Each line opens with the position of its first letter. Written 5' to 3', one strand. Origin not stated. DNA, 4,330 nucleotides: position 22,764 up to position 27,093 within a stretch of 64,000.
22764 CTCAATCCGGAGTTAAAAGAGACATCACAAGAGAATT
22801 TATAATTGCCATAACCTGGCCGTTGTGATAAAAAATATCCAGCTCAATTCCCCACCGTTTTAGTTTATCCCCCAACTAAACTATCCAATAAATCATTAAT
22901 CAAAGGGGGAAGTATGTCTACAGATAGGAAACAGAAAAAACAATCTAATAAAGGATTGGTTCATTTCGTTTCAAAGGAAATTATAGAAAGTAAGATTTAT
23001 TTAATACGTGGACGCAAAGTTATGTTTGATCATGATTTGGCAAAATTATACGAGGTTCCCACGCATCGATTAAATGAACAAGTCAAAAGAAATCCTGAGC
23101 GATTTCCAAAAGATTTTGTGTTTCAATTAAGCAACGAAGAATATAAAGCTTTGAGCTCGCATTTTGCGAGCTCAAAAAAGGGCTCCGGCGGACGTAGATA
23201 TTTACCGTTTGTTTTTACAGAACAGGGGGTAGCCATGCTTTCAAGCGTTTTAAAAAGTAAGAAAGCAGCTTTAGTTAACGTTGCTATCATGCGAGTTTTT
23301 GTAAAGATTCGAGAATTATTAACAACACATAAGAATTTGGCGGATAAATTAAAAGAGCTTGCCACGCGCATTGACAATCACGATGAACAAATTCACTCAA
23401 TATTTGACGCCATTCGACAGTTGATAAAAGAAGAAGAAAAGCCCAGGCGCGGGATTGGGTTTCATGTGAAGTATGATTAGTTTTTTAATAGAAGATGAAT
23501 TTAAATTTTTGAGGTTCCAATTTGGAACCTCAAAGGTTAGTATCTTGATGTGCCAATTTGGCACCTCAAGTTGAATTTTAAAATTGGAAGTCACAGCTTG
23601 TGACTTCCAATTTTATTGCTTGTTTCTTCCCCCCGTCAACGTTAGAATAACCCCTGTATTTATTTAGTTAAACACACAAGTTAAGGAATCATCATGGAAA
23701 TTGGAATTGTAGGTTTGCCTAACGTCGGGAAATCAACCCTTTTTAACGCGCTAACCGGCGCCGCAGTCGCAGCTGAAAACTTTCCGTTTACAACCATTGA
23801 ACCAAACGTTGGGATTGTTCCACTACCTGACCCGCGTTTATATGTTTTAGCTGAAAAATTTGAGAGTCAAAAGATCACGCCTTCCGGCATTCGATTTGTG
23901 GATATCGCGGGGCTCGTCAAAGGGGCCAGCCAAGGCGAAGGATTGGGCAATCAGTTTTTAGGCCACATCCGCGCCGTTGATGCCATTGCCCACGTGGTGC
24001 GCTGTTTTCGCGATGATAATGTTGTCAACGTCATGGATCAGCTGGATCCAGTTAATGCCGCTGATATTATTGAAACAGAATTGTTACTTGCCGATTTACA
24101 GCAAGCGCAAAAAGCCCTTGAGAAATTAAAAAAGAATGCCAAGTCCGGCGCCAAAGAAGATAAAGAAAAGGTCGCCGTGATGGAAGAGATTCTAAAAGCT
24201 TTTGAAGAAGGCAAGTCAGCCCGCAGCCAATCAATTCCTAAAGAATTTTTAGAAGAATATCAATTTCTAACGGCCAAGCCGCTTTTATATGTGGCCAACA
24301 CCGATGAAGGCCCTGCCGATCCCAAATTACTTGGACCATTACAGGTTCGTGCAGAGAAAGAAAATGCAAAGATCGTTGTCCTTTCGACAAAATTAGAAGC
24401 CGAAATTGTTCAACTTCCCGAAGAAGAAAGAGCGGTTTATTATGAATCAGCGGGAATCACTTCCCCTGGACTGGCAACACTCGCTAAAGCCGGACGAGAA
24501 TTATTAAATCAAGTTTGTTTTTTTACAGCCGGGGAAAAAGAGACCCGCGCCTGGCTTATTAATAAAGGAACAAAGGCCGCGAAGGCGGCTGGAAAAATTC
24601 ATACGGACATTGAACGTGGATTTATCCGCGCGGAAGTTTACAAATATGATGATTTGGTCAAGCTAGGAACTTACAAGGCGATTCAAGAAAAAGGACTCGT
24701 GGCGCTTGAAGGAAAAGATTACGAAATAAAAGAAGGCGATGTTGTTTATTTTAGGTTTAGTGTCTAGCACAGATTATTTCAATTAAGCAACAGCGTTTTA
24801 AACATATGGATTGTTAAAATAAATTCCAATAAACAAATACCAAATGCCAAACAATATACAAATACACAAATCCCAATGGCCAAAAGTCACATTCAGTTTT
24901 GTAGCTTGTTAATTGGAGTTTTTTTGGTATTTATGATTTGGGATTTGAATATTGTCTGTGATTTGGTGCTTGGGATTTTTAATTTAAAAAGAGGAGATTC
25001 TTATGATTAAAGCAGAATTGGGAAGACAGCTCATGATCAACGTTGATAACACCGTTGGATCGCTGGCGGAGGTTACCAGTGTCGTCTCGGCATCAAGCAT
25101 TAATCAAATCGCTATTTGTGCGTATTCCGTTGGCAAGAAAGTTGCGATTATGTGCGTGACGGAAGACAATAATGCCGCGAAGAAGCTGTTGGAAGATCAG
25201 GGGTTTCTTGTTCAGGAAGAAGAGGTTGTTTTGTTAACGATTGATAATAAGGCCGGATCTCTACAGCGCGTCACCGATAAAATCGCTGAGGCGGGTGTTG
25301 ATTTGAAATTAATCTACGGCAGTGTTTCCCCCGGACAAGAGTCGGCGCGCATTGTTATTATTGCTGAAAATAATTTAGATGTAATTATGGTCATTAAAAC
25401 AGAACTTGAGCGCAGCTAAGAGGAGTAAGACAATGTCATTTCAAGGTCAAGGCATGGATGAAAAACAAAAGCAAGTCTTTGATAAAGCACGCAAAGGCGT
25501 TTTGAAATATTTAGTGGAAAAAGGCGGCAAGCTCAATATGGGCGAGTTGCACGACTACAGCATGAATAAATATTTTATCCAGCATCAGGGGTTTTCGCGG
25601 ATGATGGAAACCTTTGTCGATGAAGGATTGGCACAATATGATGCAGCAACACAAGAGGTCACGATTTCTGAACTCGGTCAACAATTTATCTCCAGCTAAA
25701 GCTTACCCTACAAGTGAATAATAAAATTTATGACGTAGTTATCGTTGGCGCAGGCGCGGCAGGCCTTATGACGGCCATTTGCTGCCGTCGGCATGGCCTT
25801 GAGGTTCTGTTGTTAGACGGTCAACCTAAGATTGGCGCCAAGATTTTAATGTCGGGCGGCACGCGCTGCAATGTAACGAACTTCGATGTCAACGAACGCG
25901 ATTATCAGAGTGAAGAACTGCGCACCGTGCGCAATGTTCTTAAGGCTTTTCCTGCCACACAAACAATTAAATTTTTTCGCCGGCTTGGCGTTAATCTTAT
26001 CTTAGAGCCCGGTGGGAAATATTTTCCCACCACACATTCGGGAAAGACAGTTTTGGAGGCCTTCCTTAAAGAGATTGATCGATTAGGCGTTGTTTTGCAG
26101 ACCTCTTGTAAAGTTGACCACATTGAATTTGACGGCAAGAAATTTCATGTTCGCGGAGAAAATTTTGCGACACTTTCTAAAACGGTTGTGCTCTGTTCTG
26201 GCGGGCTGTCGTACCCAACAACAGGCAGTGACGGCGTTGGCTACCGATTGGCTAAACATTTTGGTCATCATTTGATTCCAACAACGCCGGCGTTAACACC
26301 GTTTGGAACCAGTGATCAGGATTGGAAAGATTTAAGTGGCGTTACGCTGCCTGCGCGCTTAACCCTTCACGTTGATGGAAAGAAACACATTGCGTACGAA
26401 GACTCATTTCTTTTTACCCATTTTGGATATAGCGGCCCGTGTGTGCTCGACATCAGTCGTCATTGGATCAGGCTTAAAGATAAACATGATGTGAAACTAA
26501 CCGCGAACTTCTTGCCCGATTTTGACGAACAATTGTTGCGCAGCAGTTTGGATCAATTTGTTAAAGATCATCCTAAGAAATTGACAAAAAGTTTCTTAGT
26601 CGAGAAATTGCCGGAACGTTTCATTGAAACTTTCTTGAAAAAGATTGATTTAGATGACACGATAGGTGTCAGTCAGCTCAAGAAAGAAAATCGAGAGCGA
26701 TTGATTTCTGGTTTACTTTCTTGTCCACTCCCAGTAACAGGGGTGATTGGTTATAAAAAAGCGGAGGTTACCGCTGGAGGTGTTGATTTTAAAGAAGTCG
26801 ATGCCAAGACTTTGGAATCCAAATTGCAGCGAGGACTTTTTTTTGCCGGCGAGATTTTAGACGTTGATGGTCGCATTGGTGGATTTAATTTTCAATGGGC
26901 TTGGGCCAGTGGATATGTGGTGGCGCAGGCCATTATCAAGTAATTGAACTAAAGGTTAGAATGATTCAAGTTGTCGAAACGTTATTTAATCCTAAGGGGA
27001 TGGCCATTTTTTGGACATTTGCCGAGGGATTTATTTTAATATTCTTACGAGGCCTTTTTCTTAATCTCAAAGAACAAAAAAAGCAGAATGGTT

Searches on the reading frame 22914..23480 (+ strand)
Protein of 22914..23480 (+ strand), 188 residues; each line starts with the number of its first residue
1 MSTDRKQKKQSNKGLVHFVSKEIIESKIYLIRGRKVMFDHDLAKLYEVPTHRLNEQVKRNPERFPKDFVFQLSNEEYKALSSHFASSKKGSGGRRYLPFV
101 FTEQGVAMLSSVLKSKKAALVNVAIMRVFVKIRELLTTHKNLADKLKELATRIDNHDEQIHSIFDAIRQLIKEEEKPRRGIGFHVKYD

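Call 20: search_protein_families(library=pfam, proteins=[window:22914-23480:+], max_evalue=0.01)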
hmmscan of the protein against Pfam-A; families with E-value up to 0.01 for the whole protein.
window:22914-23480:+ (188 aa): 1 family
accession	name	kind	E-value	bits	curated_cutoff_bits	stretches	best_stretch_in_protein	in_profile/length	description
PF10543.14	ORF6N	-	1.2e-33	115.7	27.8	1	26-112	1-86/86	ORF6N domain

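Call 43: search_protein_families(library=ncbifam, proteins=[window:22914-23480:+], max_evalue=0.01)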
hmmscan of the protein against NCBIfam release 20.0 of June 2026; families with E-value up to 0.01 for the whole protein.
window:22914-23480:+ (188 aa): 1 family
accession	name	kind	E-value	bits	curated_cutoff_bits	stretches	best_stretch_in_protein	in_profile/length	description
NF033542.1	transpos_IS110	equivalog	0.0054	15.9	140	1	109-177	144-217/343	IS110 family RNA-guided transposase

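Call 44: search_protein_families(library=padloc, proteins=[window:22914-23480:+], max_evalue=0.01)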
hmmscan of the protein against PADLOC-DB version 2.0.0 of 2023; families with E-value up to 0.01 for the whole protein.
window:22914-23480:+ (188 aa): 4 families
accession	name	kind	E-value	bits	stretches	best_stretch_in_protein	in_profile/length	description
PDLC04856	PDC-S05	-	4.2e-60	200.5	1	18-180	6-172/177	-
PDLC04869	PDC-S05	-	5.5e-57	191.3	1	15-182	8-175/306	-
PDLC04849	PDC-S05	-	2.1e-38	129.9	1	20-167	6-154/183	-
PDLC03828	ZacA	-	0.0057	14.3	0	47-91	165-209/396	-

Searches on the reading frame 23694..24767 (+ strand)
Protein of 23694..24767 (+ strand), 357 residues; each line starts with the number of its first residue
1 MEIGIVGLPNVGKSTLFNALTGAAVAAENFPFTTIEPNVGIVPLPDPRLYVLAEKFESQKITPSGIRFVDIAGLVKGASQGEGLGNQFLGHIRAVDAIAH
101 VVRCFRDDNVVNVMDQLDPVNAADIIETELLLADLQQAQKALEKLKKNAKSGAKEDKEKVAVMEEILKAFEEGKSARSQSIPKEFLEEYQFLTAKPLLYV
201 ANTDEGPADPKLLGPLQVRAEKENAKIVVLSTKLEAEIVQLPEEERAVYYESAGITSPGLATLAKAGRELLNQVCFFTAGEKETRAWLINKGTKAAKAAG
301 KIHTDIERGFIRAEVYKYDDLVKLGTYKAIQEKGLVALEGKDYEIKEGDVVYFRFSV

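Call 20: search_protein_families(library=pfam, proteins=[window:23694-24767:+], max_evalue=0.01)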
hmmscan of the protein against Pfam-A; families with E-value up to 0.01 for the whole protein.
window:23694-24767:+ (357 aa): 5 families
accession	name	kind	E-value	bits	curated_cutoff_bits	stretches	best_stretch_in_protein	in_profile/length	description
PF06071.19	YchF-GTPase_C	-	3.5e-34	117.2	27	1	275-355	3-83/84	Protein of unknown function (DUF933)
PF01926.29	MMR_HSR1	-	4.7e-23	81.9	21.9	1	2-108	1-86/113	50S ribosome-binding GTPase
PF02421.24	FeoB_N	-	7.9e-09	35.7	27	1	2-42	2-42/156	Ferrous iron transport protein B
PF00350.29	Dynamin_N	-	0.0015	19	27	0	3-34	1-32/168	Dynamin family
PF02181.28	FH2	-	0.008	15.8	34.8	0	109-172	259-325/372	Formin Homology 2 Domain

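Call 80: find_encoding_contigs(protein=window:23694-24764:+, flank=7000, max_places=10)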
Protein window:23694-24764:+ (357 aa): 2 contigs read that carry it; 1 place shown.
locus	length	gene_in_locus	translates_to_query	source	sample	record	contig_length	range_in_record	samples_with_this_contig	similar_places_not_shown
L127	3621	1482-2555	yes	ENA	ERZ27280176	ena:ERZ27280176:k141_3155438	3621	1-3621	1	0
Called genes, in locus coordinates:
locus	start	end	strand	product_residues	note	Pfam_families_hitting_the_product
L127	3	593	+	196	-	?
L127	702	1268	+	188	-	PF10543:ORF6N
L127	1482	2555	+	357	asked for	PF01926:MMR_HSR1, PF02421:FeoB_N, PF06071:YchF-GTPase_C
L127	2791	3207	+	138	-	PF01842:ACT (faint), PF22629:ACT_AHAS_ss (faint)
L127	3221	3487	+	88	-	-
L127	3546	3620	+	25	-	?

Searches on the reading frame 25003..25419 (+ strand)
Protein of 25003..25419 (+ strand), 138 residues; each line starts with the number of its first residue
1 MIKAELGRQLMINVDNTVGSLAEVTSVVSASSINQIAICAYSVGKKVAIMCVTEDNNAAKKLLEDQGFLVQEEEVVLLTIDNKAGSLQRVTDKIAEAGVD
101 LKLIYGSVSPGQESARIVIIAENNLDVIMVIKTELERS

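Call 20: search_protein_families(library=pfam, proteins=[window:25003-25419:+], max_evalue=0.01)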
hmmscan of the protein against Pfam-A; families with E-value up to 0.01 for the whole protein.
window:25003-25419:+ (138 aa): 5 families
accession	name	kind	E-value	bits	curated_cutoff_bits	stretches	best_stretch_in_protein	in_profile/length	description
PF22629.2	ACT_AHAS_ss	-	3.9e-07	30.6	27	1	78-132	3-57/67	AHAS small subunit-like ACT domain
PF01842.31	ACT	-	3.9e-07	30.2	27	1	76-121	3-46/66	ACT domain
PF19571.5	ACT_8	-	1.9e-05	24.9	23.5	1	8-109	4-105/141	ACT domain pair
PF22190.2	TTHA0829-like_ACT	-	0.00054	20.4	27.4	1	7-67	2-63/70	TTHA0829-like ACT domain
PF13291.12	ACT_4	-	0.0027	18.8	27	0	10-42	9-41/80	ACT domain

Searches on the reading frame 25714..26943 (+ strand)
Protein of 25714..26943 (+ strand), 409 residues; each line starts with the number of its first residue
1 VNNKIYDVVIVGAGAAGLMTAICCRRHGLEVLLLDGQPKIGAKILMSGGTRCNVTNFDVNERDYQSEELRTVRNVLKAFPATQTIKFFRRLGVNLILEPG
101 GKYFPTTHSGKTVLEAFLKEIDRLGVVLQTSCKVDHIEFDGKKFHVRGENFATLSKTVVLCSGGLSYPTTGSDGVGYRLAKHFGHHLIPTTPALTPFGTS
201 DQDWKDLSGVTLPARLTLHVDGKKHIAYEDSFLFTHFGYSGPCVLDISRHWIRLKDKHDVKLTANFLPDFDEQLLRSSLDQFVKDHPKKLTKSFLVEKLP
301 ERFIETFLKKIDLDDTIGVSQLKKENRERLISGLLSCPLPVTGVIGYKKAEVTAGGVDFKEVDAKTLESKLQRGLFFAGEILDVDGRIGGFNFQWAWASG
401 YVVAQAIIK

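Call 20: search_protein_families(library=pfam, proteins=[window:25714-26943:+], max_evalue=0.01)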
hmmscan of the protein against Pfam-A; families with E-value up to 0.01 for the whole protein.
window:25714-26943:+ (409 aa): 13 families
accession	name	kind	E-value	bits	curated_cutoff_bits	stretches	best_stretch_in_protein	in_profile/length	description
PF03486.20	HI0933_like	-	1e-76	258.1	50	1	7-405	2-243/244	HI0933-like protein Rossmann domain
PF22780.1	HI0933_like_1st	-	5.9e-31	108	27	1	192-352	2-165/165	HI0933-like protein barrel and H2TH domain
PF01266.30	DAO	-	2e-12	47.8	27.9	2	7-41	1-35/353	FAD dependent oxidoreductase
PF00890.30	FAD_binding_2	-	7.5e-11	42.3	20.4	1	7-55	1-49/414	FAD binding domain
PF07992.20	Pyr_redox_2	-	3.2e-08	33.8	26.1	1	6-175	1-119/291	Pyridine nucleotide-disulphide oxidoreductase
PF12831.13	FAD_oxidored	-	4.5e-07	30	27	1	7-130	1-109/416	FAD dependent oxidoreductase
PF13450.12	NAD_binding_8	-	6.4e-07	30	21.9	1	10-43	1-34/68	NAD(P)-binding Rossmann-like domain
PF13738.12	Pyr_redox_3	-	2.7e-06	27.3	30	1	9-44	1-36/305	Pyridine nucleotide-disulphide oxidoreductase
PF01134.28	GIDA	-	1.3e-05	24.9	22.1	1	7-37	1-29/391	Glucose inhibited division protein A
PF01494.25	FAD_binding_3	-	0.00022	21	22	1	6-36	2-32/349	FAD binding domain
PF05834.18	Lycopene_cycl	-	0.001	18.7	23.4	1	7-40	1-36/380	Lycopene cyclase protein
PF00070.33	Pyr_redox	-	0.0015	19.5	22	0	8-41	2-35/82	Pyridine nucleotide-disulphide oxidoreductase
PF01946.23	Thi4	-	0.0051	16.5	26.2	1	6-43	18-56/235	Thi4 family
